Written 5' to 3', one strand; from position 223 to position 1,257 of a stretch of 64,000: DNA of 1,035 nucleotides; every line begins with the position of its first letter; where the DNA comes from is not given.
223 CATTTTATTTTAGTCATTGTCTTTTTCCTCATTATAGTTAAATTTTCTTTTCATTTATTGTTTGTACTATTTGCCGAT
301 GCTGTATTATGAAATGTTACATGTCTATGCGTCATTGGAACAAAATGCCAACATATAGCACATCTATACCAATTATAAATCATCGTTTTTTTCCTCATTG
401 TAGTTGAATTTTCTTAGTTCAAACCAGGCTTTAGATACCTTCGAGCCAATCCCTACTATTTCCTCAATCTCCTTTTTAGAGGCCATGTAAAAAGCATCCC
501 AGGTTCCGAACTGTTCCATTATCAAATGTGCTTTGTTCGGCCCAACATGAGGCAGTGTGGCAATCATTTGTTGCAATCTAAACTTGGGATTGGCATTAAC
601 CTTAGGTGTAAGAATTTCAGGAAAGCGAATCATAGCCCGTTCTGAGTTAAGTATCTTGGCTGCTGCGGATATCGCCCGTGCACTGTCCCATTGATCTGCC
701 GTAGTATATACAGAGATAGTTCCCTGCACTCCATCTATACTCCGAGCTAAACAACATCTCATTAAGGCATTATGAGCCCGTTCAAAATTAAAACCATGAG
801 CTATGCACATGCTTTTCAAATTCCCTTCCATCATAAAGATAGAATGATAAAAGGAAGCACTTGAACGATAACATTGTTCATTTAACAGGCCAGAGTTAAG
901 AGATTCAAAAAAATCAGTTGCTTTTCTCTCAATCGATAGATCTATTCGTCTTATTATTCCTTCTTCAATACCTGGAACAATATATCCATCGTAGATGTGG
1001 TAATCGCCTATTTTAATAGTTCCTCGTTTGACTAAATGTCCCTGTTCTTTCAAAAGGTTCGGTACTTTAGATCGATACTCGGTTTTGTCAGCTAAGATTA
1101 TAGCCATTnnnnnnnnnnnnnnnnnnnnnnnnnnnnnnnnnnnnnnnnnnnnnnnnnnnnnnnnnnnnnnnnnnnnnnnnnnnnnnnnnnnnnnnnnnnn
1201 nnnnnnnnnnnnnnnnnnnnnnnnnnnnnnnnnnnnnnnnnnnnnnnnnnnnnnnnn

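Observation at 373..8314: Archaeal/eukaryal-type replisome module in a tailed virus: PolB, AEP primase, PCNA-like clamp, XPF/Hef nuclease, Sak4-like ATPase and an AbrB-like regulator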

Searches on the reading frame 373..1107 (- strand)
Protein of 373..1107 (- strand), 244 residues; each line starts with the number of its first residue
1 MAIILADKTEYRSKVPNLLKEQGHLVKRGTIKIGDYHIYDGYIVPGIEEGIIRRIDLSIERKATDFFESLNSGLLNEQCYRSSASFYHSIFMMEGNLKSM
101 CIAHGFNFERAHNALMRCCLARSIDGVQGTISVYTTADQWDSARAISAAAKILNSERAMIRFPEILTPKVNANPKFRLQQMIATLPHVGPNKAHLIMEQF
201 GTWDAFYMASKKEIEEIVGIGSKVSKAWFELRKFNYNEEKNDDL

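Call 4: search_protein_families(library=pfam, proteins=[window:373-1107:-], max_evalue=1)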
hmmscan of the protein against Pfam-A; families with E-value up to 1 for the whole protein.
window:373-1107:- (244 aa): 6 families
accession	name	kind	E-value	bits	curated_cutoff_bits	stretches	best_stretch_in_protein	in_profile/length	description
PF02732.21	ERCC4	-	1.9e-07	31.5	24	1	7-102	2-94/140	ERCC4 domain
PF12826.13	HHH_2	-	1.4e-06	28.8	27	1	185-227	8-50/64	Helix-hairpin-helix motif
PF14520.12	HHH_5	-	9.8e-06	26.4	27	1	183-228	5-51/57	Helix-hairpin-helix domain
PF22525.1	H2TH_5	-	0.057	13.9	27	1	175-201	23-49/71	S13-like H2TH domain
PF12387.13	Peptidase_C74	-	0.075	13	27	1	169-241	31-103/200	Pestivirus NS2 peptidase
PF12836.13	HHH_3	-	0.18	12.4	27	1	208-237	10-39/65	Helix-hairpin-helix motif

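Call 5: search_protein_families(library=phrogs, proteins=[window:373-1107:-], max_evalue=0.1)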
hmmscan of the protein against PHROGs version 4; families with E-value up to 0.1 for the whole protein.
window:373-1107:- (244 aa): 1 family
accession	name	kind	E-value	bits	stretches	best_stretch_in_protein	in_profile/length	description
phrog_3490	-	DNA, RNA and nucleotide metabolism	0.013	16.5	1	4-63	11-72/175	ERCC4-type nuclease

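Call 21: search_solved_structures(query=window:373-1107:-, max_evalue=1, show_alignments=2)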
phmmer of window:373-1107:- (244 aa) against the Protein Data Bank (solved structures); distinct sequences matched with E-value up to 1: 10.
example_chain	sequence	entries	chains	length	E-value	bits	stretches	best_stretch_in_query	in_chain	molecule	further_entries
2bhn_A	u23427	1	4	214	4.7e-10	42.6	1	6-226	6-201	XPF ENDONUCLEASE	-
2bgw_A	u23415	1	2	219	5.7e-10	42.3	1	6-225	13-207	XPF ENDONUCLEASE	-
1x2i_A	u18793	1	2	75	0.00063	22.5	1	179-228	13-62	Hef helicase/nuclease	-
3sgi_A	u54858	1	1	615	0.0075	19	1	168-231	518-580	DNA ligase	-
1j22_A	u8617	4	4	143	0.045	16.5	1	6-104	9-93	ATP-dependent RNA helicase, putative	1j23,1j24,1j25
6sxa_F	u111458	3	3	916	0.067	15.9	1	4-94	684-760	DNA repair endonuclease XPF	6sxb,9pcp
9qec_A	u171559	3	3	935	0.07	15.8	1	4-94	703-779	DNA repair endonuclease XPF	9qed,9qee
9pd3_Q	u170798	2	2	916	0.62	12.8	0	4-94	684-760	DNA repair endonuclease XPF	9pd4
2m9n_A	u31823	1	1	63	0.79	12.4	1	179-220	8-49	Fanconi anemia-associated protein of 24 kDa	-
8ak4_A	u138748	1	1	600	0.9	12.2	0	173-226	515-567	DNA ligase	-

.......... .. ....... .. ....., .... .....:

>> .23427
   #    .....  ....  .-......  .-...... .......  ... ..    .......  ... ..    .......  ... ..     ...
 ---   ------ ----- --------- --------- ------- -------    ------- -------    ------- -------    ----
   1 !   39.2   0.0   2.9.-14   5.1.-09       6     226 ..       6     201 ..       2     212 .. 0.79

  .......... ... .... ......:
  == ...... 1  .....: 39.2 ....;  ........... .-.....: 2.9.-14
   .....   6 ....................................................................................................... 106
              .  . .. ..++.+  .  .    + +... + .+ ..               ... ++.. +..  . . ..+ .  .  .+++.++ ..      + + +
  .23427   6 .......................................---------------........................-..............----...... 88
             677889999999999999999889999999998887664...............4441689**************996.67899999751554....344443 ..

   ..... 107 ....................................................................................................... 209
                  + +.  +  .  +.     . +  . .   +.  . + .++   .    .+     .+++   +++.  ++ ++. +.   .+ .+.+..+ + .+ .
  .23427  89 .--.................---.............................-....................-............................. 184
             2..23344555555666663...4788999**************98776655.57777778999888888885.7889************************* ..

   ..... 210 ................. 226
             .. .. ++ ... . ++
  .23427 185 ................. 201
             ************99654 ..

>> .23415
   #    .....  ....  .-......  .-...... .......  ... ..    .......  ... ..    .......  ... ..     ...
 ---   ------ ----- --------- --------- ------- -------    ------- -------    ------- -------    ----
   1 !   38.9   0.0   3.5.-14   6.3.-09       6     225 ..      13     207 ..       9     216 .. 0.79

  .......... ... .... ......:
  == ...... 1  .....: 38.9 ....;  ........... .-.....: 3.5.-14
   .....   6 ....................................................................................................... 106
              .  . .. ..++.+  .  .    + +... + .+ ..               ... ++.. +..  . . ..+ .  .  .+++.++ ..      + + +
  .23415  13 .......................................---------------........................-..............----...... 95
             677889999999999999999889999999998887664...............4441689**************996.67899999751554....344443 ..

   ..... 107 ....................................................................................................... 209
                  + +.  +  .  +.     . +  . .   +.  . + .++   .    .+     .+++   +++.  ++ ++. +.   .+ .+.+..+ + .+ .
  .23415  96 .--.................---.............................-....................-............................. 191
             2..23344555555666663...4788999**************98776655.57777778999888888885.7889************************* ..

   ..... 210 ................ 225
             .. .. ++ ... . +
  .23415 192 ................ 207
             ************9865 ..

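Call 27: search_dna_similar(query=window:373-1107:-, collection=phages, mode=protein, max_rows=20, max_evalue=0.01)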
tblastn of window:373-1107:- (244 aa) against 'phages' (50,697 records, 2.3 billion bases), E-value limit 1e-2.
No match.

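Call 30: find_homologous_proteins(query=window:373-1107:-, max_evalue=0.01)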
Query window:373-1107:- (244 aa): 1 proteins with E <= 0.01 among 263 candidates.
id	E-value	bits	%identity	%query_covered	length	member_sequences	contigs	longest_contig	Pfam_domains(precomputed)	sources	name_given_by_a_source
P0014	9.3e-161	551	100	100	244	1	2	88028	PF12826.14,PF14520.13,PF02732.22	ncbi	ncbi:MAG: ERCC4 domain-containing protein [Thermodesulfobacteriota bacterium]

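Call 103: search_protein_families(library=ncbifam, proteins=[window:373-1107:-], max_evalue=0.01)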
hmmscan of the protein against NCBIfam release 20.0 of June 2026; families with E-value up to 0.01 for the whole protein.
window:373-1107:- (244 aa): 7 families
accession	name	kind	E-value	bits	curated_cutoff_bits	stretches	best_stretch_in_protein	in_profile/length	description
NF010337.0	PRK13766.1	equivalog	8.6e-18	63.8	610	1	3-237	572-780/781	Hef nuclease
NF040956.1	Arch_Xpf_endonucase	equivalog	2.1e-12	47.1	300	1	2-240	2-217/222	3'-flap repair endonuclease Xpf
NF005932.1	PRK07956.1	equivalog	5.7e-05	21.8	369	1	160-231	484-557/664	NAD-dependent DNA ligase LigA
TIGR00596.1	rad1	subfamily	8.2e-05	21.1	806.65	1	4-93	588-663/813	DNA repair protein, RAD1 family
NF010931.0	PRK14351.1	equivalog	0.0003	19.5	1051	1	177-238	523-586/692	NAD-dependent DNA ligase LigA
TIGR00575.1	dnlj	equivalog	0.00049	18.6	444.45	1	172-231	488-549/652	NAD-dependent DNA ligase LigA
NF011260.0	PRK14666.1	equivalog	0.0031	16.3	649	1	184-227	641-684/698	excinuclease ABC subunit C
